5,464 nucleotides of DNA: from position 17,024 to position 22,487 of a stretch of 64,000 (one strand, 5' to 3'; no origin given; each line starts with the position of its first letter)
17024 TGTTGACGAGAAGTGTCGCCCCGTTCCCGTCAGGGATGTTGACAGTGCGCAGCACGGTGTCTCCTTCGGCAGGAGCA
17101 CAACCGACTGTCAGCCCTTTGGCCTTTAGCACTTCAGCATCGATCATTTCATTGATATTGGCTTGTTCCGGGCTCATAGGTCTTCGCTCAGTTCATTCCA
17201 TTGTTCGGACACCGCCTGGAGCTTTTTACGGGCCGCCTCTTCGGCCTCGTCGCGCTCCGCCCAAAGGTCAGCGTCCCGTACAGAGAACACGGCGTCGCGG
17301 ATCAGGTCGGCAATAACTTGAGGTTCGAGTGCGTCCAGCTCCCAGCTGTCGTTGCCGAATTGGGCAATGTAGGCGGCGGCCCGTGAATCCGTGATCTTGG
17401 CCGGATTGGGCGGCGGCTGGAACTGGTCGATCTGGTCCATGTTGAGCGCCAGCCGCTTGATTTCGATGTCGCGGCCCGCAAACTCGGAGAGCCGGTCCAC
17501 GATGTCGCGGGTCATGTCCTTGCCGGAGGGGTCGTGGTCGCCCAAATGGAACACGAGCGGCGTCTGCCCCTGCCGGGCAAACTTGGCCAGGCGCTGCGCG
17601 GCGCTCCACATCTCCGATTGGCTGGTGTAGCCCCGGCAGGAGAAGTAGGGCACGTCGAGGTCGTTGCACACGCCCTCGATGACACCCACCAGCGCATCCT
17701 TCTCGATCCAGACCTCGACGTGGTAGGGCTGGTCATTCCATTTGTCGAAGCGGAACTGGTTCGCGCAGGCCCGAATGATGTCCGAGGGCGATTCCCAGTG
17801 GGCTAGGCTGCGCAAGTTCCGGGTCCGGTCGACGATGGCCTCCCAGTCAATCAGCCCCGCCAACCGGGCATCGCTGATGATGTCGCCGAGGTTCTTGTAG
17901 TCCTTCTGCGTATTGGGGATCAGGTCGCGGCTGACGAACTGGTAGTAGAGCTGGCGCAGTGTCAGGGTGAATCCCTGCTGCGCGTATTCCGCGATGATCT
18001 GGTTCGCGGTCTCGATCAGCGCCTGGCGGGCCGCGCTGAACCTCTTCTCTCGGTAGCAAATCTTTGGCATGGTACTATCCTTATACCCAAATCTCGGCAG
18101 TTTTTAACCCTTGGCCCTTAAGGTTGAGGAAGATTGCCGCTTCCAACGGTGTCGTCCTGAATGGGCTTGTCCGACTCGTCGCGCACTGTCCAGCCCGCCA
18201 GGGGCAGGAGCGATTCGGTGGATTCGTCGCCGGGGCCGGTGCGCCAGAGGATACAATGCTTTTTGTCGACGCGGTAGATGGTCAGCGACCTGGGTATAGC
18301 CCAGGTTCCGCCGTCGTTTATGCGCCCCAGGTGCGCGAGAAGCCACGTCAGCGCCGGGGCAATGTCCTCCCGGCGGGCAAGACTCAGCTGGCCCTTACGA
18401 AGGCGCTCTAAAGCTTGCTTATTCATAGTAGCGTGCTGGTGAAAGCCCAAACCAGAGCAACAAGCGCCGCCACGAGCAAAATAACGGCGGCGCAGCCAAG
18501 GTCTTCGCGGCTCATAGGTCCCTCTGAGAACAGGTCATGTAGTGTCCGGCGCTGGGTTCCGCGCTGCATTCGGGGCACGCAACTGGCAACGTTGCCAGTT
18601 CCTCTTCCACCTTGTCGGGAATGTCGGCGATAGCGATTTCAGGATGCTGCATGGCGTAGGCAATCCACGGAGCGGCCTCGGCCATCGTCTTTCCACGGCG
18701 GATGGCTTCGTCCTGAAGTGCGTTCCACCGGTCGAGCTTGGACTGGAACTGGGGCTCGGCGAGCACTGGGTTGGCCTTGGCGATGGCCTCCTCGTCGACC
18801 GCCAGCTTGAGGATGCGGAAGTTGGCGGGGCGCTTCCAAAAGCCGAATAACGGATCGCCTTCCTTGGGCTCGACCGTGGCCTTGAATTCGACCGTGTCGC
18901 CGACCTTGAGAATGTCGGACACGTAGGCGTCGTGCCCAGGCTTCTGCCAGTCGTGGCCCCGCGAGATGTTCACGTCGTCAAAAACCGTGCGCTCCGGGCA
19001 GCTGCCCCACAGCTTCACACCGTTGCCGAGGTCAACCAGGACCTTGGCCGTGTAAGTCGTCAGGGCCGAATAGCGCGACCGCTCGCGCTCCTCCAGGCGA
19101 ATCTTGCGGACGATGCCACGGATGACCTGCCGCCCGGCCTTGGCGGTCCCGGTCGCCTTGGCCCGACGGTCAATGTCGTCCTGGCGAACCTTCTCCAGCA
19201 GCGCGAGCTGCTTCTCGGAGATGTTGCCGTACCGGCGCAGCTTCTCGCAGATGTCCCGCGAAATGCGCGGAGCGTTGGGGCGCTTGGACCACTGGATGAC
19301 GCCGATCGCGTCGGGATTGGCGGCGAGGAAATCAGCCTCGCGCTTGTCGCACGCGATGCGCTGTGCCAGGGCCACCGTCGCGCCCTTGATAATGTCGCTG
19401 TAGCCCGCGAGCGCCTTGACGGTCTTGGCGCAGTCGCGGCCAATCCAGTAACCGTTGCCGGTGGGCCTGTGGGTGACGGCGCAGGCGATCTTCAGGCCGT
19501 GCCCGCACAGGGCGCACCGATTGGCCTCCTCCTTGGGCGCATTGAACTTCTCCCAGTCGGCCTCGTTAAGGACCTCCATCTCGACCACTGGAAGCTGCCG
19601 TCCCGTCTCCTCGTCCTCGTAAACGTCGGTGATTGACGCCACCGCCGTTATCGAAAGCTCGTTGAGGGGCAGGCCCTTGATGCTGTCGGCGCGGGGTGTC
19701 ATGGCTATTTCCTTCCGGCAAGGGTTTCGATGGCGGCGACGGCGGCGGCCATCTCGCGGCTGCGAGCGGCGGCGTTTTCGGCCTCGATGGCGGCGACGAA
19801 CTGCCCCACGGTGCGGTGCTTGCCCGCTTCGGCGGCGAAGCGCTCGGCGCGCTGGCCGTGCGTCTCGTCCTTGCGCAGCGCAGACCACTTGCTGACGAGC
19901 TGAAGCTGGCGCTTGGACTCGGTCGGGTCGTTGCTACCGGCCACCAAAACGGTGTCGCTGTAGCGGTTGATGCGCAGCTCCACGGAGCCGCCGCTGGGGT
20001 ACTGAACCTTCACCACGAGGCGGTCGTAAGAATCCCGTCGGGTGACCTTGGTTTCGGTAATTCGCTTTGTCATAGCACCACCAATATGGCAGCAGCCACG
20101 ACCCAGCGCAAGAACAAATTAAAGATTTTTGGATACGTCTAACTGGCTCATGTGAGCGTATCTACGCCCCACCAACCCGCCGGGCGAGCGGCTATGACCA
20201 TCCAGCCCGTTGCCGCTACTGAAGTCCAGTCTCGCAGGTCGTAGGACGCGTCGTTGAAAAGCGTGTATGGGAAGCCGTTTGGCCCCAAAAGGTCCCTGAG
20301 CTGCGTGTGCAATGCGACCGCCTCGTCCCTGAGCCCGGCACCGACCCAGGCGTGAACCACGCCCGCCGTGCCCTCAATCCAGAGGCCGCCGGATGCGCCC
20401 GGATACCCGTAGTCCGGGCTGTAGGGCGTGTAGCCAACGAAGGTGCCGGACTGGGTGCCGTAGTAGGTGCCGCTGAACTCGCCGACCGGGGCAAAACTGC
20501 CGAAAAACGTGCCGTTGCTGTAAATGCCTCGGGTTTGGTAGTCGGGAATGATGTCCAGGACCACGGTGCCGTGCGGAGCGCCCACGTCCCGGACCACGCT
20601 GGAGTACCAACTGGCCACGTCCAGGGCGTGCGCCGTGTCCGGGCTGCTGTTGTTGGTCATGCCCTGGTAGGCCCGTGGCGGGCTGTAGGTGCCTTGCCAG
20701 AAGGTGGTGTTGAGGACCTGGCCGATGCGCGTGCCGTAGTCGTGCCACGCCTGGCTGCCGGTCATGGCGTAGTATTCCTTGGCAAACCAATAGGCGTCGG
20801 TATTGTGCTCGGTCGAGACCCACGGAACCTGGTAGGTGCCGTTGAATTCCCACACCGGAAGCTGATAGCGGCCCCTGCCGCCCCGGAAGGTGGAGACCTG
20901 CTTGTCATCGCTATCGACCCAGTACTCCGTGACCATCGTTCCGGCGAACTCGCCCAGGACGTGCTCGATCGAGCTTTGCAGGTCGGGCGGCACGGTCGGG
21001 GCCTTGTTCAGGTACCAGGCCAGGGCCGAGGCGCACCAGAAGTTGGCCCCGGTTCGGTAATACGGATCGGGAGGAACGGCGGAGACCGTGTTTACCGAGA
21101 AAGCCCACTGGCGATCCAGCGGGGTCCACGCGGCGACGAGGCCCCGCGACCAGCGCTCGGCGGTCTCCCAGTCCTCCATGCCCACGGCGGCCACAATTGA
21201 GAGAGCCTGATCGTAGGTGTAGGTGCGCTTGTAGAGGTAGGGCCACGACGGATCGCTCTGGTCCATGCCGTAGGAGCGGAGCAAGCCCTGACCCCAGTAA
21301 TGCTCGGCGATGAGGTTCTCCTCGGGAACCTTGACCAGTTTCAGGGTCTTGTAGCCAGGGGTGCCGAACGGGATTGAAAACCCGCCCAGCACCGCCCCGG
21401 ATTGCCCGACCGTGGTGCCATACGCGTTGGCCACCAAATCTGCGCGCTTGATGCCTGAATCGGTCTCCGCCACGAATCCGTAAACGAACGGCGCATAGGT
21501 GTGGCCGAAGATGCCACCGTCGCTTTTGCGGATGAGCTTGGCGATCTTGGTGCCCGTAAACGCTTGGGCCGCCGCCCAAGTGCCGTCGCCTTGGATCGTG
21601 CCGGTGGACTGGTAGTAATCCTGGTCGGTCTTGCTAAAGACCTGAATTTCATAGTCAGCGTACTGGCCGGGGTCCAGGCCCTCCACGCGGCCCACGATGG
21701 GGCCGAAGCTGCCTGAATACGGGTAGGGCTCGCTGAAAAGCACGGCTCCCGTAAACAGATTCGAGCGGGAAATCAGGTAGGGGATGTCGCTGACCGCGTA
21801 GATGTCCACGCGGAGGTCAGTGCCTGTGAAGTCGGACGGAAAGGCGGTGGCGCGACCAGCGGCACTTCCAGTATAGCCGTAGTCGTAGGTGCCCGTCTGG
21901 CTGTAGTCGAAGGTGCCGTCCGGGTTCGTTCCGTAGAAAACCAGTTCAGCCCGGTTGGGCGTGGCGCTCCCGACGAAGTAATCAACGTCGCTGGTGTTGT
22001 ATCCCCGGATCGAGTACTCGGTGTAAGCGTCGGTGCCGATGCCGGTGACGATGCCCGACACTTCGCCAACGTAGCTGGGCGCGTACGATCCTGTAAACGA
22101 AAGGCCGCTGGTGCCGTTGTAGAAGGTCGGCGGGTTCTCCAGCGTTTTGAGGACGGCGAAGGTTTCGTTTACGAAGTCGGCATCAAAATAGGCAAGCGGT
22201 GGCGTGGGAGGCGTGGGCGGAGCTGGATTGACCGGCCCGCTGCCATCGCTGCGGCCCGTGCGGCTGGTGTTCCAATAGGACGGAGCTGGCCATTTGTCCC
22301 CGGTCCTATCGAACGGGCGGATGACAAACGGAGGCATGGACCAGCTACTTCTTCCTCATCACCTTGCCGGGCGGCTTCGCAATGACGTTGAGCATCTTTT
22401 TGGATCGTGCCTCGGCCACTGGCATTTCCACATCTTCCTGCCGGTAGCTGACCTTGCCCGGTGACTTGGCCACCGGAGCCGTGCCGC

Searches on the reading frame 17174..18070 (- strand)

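Call 45: search_protein_families(library=phrogs, proteins=[window:17174-18070:-], max_evalue=0.001)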
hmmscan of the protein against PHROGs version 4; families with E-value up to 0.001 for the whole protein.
window:17174-18070:- (298 aa): 1 family
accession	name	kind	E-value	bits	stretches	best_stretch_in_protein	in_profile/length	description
phrog_6247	-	DNA, RNA and nucleotide metabolism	1.4e-118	396.6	1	3-294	3-295/303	DNA topoisomerase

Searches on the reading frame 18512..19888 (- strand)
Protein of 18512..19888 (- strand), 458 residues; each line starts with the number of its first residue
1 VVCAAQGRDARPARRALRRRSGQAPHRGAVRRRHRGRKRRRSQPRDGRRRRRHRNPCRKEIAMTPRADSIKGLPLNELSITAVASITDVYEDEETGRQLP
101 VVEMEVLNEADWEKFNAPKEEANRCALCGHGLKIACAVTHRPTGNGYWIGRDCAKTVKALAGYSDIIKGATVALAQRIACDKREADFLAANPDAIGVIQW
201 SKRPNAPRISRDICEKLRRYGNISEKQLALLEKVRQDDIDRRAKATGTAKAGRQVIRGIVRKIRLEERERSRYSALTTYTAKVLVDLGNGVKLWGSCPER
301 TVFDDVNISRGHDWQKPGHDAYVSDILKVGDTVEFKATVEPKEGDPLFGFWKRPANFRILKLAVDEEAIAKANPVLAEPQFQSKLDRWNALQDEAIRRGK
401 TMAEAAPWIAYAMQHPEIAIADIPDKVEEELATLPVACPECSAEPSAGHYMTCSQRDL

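Call 45: search_protein_families(library=phrogs, proteins=[window:18512-19888:-], max_evalue=0.001)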
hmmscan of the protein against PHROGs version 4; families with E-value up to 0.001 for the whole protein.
window:18512-19888:- (458 aa): 2 families
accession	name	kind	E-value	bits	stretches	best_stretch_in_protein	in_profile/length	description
phrog_4750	-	unknown function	1.1e-09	39.1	1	218-300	147-222/260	-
phrog_18425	-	unknown function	1.8e-07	32.2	0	217-300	21-97/137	-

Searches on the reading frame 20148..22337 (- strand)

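Call 8: search_protein_families(library=phrogs, proteins=[window:20148-22337:-], max_evalue=0.001)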
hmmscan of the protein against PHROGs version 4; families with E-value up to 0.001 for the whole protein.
window:20148-22337:- (729 aa): 3 families
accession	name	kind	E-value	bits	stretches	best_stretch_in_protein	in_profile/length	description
phrog_13714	-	tail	3.2e-38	132.5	1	333-727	262-621/631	tail fiber protein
phrog_7032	-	tail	2.3e-31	109.7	2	318-584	479-739/866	tail fiber protein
phrog_37493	-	unknown function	8.7e-19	68.8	1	366-714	256-570/585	-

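Call 9: search_protein_families(library=pfam, proteins=[window:20148-22337:-], max_evalue=0.01)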
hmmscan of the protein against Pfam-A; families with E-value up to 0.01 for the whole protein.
window:20148-22337:- (729 aa): 0 families
